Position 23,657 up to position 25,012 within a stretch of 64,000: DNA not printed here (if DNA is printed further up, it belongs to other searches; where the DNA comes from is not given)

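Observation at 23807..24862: Standalone SIR2-like gene in a mobile island: candidate anti-phage NAD-depleting effector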

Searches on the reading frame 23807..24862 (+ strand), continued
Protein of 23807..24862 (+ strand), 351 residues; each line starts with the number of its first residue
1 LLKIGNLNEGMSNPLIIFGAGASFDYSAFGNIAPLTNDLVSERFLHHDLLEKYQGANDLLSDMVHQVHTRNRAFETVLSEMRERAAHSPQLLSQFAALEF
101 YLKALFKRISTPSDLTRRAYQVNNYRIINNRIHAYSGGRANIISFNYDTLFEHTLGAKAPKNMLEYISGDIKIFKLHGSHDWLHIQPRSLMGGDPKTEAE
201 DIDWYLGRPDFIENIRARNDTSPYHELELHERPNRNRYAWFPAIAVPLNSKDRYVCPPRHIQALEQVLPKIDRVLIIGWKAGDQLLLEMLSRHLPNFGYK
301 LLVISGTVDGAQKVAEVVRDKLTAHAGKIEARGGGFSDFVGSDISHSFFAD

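Call 52: find_encoding_contigs(protein=P0003, flank=6000, max_places=1)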
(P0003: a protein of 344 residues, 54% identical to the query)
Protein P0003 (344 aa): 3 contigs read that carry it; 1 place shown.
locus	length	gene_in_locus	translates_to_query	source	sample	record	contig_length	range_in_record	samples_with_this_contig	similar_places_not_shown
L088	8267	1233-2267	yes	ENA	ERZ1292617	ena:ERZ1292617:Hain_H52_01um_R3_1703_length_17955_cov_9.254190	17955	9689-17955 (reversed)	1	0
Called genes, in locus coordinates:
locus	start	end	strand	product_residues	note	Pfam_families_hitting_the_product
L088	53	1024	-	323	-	-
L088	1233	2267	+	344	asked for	-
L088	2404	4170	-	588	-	PF00239:Resolvase, PF07508:Recombinase, PF13408:Zn_ribbon_recom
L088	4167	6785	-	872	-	PF00270:DEAD (weak), PF04851:ResIII, PF18766:SWI2_SNF2 (weak), PF27159:HI_1054_N, PF27365:HI_1054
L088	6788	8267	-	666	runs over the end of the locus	PF12564:TypeIII_RM_meth, PF01555:N6_N4_Mtase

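Call 53: find_encoding_contigs(protein=P0005, flank=6000, max_places=1)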
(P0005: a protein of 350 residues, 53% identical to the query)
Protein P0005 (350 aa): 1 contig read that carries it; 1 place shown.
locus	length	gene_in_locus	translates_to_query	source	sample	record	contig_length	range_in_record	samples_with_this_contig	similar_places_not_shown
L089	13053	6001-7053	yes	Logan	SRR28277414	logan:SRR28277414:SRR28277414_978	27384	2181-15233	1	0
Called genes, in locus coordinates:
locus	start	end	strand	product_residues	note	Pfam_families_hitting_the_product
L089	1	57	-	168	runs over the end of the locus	-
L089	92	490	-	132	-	-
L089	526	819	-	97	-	PF18893:DUF5652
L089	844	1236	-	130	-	PF07883:Cupin_2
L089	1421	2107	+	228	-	-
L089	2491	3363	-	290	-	PF21686:LigD_Prim-Pol, PF01896:DNA_primase_S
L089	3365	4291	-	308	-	PF01068:DNA_ligase_A_M, PF04679:DNA_ligase_A_C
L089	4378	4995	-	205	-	PF13628:DUF4142, PF03713:DUF305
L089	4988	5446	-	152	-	-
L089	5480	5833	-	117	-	-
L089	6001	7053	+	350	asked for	-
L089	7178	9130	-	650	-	PF00122:E1-E2_ATPase, PF12710:HAD (faint), PF00702:Hydrolase, PF08282:Hydrolase_3 (faint)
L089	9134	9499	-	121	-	-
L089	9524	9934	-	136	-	-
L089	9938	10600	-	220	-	PF00173:Cyt-b5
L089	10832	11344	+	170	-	PF13855:LRR_8 (weak), PF23598:LRR_14, PF23211:LRR_LRWD1, PF00560:LRR_1 (faint), PF12799:LRR_4 (weak), PF13516:LRR_6 (faint), PF13855:LRR_8, PF12799:LRR_4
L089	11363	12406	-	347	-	-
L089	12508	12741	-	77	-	-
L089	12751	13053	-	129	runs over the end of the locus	-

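Call 54: find_encoding_contigs(protein=P0013, flank=6000, max_places=1)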
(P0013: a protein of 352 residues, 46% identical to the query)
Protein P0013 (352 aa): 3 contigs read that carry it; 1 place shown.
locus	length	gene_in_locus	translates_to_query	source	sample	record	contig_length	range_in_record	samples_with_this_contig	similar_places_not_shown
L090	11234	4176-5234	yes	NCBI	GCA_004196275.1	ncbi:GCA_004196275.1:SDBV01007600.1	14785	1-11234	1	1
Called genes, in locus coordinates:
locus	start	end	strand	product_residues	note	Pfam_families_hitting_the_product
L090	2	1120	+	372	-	?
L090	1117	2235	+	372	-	PF03033:Glyco_transf_28, PF04101:Glyco_tran_28_C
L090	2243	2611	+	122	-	-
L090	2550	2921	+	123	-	-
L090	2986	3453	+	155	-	-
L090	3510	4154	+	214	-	-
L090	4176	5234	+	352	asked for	-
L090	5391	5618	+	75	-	-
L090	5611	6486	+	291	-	-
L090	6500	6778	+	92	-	-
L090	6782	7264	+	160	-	-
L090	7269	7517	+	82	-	-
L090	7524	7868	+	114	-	-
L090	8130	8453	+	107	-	-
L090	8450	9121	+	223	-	PF06114:Peptidase_M78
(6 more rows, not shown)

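Call 55: find_encoding_contigs(protein=P0018, flank=6000, max_places=1)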
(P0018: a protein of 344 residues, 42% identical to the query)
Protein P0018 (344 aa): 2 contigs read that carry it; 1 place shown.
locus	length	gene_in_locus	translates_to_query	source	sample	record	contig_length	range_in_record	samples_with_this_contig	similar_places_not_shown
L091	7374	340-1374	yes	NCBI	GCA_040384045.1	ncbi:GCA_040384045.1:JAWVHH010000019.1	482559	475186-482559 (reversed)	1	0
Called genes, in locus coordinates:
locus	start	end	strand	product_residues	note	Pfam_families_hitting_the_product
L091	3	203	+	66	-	?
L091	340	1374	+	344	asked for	PF13289:SIR2_2 (faint)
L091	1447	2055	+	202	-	-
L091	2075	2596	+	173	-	PF04229:GrpB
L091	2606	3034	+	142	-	PF09391:DUF2000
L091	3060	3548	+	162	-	PF00254:FKBP_C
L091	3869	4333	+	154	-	-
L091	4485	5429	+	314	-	PF07478:Dala_Dala_lig_C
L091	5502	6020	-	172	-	-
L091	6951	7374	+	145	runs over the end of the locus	PF05899:Cupin_3 (weak), PF07883:Cupin_2, PF02311:AraC_binding (weak)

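Call 56: find_related_loci(query=A1, collection=viral_contigs, flank=6000)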
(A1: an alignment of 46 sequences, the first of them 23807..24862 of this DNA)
Query A1 (351 aa) in viral_contigs; peptide patterns used: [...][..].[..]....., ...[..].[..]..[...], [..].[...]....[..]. (x = any residue, [..] = any of these).
118 stretches matched a pattern, but none encodes a relative of the query by tblastn (E <= 1e-3).

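Call 70: search_protein_families(library=phrogs, proteins=[window:23837-24862:+], max_evalue=0.01)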
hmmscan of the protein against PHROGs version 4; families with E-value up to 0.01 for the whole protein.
window:23837-24862:+ (341 aa): 0 families

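Call 71: fold_search(model_id=the predicted structure, library=viral)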
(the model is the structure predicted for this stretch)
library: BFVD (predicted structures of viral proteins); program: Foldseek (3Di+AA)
matches with E <= 10: 176; with E <= 0.001: 2
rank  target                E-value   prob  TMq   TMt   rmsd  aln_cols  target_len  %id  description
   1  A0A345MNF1            3.8e-04  1.00  0.41  0.50   9.1       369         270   11  (no name in the UniProt tables at hand)
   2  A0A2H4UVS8            9.7e-04  1.00  0.42  0.61   7.2       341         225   10  NAD-dependent protein deacylase [Bodo saltans virus]
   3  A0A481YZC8            2.4e-03  1.00  0.43  0.49   8.1       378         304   11  Sir2 family protein [Marseillevirus LCMAC202]
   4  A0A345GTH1            5.3e-03  1.00  0.41  0.59   6.6       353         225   13  Deacetylase sirtuin-type domain-containing protein [Streptomyces phage Annadreamy]
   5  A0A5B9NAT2            3.0e-02  0.87  0.24  0.40   7.8       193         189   12  NAD-dependent protein SIR2 family deacetylase [Klebsiella phage KPN4]
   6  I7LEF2                1.3e-01  0.89  0.35  0.54   5.7       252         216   11  NAD-dependent protein deacetylase of SIR2 family [Yersinia phage phiR2-01]
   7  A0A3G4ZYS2            3.2e-01  0.14  0.15  0.16  13.1       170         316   13  Phosphonoacetaldehyde hydrolase [Faunusvirus sp.]
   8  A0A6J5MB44            5.8e-01  0.04  0.11  0.15  18.3       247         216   10  Uncharacterized protein [uncultured Caudovirales phage]
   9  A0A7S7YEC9            6.8e-01  0.03  0.12  0.11  18.9       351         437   10  VV A32-like virion packaging ATPase [Medusavirus stheno T3]
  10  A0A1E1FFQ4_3          8.0e-01  0.05  0.19  0.07  23.6       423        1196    9  Polyprotein [Winged bean alphaendornavirus 1]
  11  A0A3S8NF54            8.5e-01  0.10  0.13  0.18  10.1       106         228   10  ABC transporter [Sulfolobales Beppu filamentous virus 3]
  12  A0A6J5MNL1            1.0e+00  0.12  0.13  0.22   7.5        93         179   15  6-phosphogluconate dehydrogenase, NADP-binding [uncultured Caudovirales phage]
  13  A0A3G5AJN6            1.1e+00  0.03  0.20  0.18  20.5       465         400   11  Adenylosuccinate synthetase [Satyrvirus sp.]
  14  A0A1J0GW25            1.1e+00  0.02  0.13  0.14  21.5       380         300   11  Polynucleotide kinase [Streptomyces phage BRock]
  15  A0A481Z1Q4            1.1e+00  0.10  0.19  0.30  11.5       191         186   11  Methyltransferase domain protein [Pithovirus LCPAC001]
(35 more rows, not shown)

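Call 72: search_protein_representatives(alignment_id=A1)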
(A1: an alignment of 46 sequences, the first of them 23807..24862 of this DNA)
Query: 46 sequences, 346 profile positions. Proteins with E-value up to 0.001 (for the whole library): 6393; up to 1e-10: 3208; up to 1e-30: 1914. The best 150 are listed.
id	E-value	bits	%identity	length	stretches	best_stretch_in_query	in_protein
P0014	3.8e-115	401.3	-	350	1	1-345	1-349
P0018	7.5e-114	397.0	-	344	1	1-345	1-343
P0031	2.3e-112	392.2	-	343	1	1-345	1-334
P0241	6.2e-111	387.4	-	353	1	1-345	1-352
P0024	2.2e-110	385.7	-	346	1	1-345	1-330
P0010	6.3e-109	380.8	-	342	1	1-345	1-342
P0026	1.5e-106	373.0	-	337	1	3-345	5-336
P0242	5.5e-105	367.9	-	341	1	1-345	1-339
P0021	1.3e-103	363.4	-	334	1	1-344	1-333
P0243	4.6e-102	358.3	-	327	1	1-345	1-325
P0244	4.2e-101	355.1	-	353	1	1-345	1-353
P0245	9.8e-101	353.9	-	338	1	1-345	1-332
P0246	1.0e-100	353.8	-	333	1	1-345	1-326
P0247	1.8e-100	353.0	-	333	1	1-344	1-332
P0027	3.8e-99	348.7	-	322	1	1-345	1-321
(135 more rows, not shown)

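Call 84: search_protein_families(library=padloc, proteins=[L005:6433-7998:+, L005:9035-9472:+, L076:5706-7889:+, L041:2644-3783:+, L075:4609-6093:+, L031:9047-10975:+, L030:7011-7973:+, L060:156-2672:+, L066:3381-7016:+, L010:9007-9819:+], max_evalue=0.00001)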
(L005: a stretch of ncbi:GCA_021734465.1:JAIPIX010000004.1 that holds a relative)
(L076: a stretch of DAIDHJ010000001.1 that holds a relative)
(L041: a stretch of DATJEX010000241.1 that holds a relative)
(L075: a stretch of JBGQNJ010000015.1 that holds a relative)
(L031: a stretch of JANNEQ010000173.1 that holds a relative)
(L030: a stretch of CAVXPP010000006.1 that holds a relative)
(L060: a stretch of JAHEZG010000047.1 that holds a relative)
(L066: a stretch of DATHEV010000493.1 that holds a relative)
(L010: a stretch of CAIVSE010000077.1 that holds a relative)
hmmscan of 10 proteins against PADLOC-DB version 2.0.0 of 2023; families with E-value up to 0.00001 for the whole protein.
L005:6433-7998:+ (521 aa): 69 families (the best 25 are shown)
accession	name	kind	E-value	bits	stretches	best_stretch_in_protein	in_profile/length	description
PDLC02981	AriAB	-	2e-35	120.7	2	100-455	195-534/694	-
PDLC00289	PtuA1|PtuA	-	7.4e-26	89.1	1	1-290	1-298/404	AAA ATPase domain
PDLC02980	AriA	-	8.6e-22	76.5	1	29-283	2-302/304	-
PDLC02979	AriA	-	3.1e-21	74.6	2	1-107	1-99/373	-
PDLC04135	mad3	-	4.4e-20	70.5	2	2-104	1-93/374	mads_3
PDLC03878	NsnB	-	6e-20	70.3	1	3-297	2-292/345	-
PDLC00271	PtuA1|PtuA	-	7.5e-20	69.8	2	1-98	1-93/421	AAA ATPase domain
PDLC00278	PtuA1|PtuA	-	3.1e-18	64.3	2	1-122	1-119/436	AAA ATPase domain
PDLC02913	ATPase_I-A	-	5.9e-18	63.3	2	81-280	207-403/508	-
PDLC00284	PtuA1|PtuA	-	6.5e-18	62.8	2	2-51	61-108/545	AAA ATPase domain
PDLC02335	AbiLi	-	1.4e-16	58.5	1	3-317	50-264/326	AbiLi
PDLC00268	PtuA1|PtuA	-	6.1e-16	56.8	1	3-289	5-316/411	AAA ATPase domain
PDLC00290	PtuA1|PtuA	-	1.2e-15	55.8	1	201-287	232-316/414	AAA ATPase domain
PDLC00299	PtuA1|PtuA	-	2.4e-15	54.5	2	2-131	54-178/535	AAA ATPase domain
PDLC00293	PtuA1|PtuA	-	4.4e-15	53.6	2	1-106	1-92/527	AAA ATPase domain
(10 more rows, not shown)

L005:9035-9472:+ (145 aa): 0 families

L076:5706-7889:+ (727 aa): 28 families (the best 25 are shown)
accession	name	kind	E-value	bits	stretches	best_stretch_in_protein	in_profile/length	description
PDLC04135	mad3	-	4.1e-61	205.6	2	370-724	76-357/374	mads_3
PDLC03859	LmuB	-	1.3e-18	65.6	1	1-692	3-586/611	-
PDLC02335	AbiLi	-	5.1e-14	50.1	1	3-47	50-99/326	AbiLi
PDLC04175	HEC-01A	-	4.5e-11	40.4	1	2-71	5-76/363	-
PDLC02980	AriA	-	6.9e-11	40.7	0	26-50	1-25/304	-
PDLC02979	AriA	-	5.8e-10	37.5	1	1-69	1-58/373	-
PDLC00091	GajA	-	1.2e-09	35.6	1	1-90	1-89/627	AAA ATPase domain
PDLC04176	HEC-01A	-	2.3e-09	35.1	1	1-93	1-95/371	-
PDLC00090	GajA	-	7.2e-08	29.6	1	1-52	1-52/659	AAA ATPase domain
PDLC04391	PDC-M07A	-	1.2e-07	29.1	1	3-95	2-85/412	-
PDLC00096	GajA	-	1.3e-07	28.7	1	1-95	1-93/630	AAA ATPase domain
PDLC00072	GajA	-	1.4e-07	28.4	1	1-56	1-55/709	AAA ATPase domain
PDLC04140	mad8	-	1.7e-07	29.1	0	19-227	21-168/314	mads_8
PDLC04392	PDC-M07A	-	2.1e-07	28.4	1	3-47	2-44/432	-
PDLC04177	HEC-01A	-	3e-07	27.8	1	2-96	4-98/393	-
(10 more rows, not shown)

L041:2644-3783:+ (379 aa): 0 families

L075:4609-6093:+ (494 aa): 0 families

L031:9047-10975:+ (642 aa): 2 families
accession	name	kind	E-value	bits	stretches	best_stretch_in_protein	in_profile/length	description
PDLC05039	PDC-S56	-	1.1e-220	732.6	1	5-640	4-643/649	-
PDLC05038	PDC-S56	-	2.9e-40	136.7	2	24-463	17-463/578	-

L030:7011-7973:+ (320 aa): 0 families

L060:156-2672:+ (838 aa): 0 families

L066:3381-7016:+ (1211 aa): 0 families

L010:9007-9819:+ (270 aa): 0 families
